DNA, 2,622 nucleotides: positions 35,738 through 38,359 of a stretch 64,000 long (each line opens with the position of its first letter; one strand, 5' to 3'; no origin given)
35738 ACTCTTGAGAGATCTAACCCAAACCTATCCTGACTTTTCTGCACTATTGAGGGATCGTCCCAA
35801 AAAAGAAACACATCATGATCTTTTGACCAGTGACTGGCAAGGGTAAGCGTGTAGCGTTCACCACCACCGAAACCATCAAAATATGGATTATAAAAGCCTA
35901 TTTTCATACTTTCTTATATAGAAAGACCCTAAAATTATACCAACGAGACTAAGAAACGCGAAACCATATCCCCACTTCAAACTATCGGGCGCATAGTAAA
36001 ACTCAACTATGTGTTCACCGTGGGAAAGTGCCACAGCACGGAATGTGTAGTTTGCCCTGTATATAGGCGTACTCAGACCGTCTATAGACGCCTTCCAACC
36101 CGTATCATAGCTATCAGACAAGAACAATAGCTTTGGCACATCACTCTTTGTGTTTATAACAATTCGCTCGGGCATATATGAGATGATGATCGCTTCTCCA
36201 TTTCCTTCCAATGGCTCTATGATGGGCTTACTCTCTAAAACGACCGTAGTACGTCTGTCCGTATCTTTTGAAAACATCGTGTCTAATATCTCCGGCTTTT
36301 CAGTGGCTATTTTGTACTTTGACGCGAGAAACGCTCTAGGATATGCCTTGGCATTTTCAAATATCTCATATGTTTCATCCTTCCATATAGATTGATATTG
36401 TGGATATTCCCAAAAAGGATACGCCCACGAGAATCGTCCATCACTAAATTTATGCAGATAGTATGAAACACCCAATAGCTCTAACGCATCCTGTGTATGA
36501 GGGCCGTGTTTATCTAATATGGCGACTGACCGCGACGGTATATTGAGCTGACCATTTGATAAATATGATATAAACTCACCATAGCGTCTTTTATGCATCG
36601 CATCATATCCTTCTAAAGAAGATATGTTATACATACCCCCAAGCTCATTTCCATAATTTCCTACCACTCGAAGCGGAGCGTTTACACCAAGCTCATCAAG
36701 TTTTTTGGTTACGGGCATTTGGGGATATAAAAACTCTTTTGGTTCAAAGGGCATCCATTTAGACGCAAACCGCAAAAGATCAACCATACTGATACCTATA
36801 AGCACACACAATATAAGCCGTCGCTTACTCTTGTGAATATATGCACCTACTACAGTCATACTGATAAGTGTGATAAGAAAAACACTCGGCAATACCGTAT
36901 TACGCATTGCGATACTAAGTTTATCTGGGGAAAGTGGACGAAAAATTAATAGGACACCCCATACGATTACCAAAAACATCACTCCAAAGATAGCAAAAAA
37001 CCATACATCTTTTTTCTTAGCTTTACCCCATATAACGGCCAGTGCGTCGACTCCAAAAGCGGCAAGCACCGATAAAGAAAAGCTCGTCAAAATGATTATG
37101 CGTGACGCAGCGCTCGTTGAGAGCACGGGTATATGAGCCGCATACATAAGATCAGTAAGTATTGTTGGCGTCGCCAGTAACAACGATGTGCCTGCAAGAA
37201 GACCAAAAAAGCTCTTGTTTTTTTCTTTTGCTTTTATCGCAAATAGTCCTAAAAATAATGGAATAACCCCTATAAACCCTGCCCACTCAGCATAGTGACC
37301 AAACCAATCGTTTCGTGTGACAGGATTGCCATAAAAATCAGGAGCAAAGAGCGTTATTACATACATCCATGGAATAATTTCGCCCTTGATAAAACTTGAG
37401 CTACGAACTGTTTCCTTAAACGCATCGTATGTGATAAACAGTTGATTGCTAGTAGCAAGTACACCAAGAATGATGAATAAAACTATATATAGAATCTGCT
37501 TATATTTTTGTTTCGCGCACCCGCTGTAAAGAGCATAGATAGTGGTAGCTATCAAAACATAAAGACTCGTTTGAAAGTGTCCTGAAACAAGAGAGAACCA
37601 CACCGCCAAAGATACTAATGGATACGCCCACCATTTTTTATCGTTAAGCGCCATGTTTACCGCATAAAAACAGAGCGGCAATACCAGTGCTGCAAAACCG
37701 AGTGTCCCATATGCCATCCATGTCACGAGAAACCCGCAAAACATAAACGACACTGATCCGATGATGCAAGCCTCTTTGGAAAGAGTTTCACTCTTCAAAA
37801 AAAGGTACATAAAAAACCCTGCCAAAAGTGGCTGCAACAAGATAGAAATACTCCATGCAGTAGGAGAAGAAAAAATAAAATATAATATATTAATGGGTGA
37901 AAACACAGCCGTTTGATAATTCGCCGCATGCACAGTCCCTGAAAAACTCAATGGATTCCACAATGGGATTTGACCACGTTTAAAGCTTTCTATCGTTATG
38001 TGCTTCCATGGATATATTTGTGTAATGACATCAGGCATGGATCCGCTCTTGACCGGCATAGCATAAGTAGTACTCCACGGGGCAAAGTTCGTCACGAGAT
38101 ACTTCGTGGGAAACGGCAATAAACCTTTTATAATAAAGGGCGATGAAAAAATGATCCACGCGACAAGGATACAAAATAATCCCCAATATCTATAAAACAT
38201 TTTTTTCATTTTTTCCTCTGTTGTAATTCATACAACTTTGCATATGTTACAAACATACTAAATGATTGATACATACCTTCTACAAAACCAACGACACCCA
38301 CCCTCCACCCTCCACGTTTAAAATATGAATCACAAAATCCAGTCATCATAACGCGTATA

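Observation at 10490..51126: An array of about 19 polytopic GT-C-type membrane glycosyltransferases from four or five families, in tandem paralog runs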

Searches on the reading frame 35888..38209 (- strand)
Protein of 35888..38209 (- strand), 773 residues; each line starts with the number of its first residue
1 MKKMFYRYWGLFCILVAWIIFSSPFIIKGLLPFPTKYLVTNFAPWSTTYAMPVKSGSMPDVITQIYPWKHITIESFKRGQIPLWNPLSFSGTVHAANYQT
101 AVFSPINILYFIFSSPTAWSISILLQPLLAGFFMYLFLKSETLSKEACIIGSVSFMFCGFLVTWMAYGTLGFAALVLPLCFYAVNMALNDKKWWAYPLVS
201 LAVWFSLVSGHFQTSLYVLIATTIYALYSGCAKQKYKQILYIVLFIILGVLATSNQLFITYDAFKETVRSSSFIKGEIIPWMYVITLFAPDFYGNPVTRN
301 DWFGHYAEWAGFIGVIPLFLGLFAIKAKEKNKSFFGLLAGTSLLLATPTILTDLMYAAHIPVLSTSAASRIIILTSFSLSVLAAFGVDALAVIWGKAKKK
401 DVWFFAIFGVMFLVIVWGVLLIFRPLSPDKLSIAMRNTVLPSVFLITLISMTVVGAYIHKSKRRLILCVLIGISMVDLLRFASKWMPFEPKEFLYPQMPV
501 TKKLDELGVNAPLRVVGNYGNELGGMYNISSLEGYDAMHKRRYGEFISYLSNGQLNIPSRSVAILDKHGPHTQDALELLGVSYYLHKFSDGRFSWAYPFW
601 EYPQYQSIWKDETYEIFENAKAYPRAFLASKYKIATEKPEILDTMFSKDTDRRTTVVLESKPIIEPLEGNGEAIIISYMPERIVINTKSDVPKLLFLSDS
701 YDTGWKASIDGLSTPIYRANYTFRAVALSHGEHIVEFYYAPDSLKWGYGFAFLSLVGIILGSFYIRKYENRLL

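Call 4: search_protein_families(library=pfam, proteins=[window:35888-38209:-], max_evalue=0.01)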
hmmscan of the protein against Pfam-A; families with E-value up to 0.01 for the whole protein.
window:35888-38209:- (773 aa): 2 families
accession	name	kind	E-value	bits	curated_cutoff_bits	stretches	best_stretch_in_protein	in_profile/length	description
PF09586.16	YfhO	-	2e-22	79.8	28.5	2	103-631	73-596/835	Bacterial membrane protein YfhO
PF19510.5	DUF6044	-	4.3e-05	22.6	27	1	101-414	78-386/564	Protein of unknown function (DUF6044)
